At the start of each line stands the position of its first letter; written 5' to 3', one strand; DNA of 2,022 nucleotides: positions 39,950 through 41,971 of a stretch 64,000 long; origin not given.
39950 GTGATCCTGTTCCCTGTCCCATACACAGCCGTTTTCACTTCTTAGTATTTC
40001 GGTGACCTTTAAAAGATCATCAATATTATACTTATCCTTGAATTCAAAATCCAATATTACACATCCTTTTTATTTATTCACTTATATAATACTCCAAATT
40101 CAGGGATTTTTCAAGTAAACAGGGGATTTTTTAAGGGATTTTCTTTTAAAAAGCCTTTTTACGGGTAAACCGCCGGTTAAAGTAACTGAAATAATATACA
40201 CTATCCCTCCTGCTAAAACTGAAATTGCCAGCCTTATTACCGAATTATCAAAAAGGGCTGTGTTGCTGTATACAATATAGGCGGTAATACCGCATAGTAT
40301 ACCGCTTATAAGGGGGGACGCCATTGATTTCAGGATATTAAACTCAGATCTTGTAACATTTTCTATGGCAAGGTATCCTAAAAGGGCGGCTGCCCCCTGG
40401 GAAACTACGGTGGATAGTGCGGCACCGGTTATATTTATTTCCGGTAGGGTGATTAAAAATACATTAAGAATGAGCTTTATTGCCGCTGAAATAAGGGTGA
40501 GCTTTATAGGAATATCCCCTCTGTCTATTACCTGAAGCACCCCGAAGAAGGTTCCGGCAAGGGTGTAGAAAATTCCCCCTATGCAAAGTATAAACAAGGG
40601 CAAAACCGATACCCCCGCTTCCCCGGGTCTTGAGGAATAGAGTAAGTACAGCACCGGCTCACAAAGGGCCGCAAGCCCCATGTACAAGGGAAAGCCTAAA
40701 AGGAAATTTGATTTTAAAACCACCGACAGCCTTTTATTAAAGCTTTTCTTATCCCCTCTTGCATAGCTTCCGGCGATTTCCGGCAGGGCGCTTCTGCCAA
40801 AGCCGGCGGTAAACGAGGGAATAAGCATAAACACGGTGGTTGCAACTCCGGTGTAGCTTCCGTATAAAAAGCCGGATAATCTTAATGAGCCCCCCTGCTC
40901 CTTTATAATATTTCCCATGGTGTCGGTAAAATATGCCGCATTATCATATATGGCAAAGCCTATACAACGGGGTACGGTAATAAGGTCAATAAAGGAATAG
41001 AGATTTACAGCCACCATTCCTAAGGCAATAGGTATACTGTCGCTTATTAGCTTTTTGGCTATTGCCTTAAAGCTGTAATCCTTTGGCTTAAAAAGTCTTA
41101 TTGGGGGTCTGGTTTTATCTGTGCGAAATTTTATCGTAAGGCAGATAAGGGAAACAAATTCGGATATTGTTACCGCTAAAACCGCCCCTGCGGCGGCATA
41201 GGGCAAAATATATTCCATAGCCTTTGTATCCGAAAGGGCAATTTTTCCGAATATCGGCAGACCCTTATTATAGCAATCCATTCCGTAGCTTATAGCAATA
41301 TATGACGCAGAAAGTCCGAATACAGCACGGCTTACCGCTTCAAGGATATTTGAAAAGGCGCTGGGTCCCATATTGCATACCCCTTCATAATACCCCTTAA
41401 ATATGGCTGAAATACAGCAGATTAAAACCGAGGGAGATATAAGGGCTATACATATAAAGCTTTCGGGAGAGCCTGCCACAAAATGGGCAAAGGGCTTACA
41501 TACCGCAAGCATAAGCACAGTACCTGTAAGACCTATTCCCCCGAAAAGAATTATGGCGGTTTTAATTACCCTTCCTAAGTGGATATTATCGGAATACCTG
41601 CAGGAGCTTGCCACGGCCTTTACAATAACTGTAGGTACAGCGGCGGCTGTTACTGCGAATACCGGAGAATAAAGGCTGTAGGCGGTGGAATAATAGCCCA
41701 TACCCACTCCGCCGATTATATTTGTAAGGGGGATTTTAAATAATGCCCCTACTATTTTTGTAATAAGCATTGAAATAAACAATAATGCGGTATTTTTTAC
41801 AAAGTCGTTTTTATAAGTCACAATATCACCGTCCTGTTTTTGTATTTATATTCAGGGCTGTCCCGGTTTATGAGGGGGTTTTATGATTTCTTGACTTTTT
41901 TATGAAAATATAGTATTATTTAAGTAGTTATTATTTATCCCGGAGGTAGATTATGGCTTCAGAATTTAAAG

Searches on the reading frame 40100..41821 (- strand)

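Call 59: search_protein_families(library=pfam, proteins=[window:40100-41821:-], max_evalue=0.00001)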
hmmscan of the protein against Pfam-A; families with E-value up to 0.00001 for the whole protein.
window:40100-41821:- (573 aa): 2 families
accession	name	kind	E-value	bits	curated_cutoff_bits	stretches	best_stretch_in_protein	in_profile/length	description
PF01943.22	Polysacc_synt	-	5.3e-17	62.6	28.2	1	8-175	2-162/274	Polysaccharide biosynthesis protein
PF03023.19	MurJ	-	2.4e-10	40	27.4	1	337-486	249-399/451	Lipid II flippase MurJ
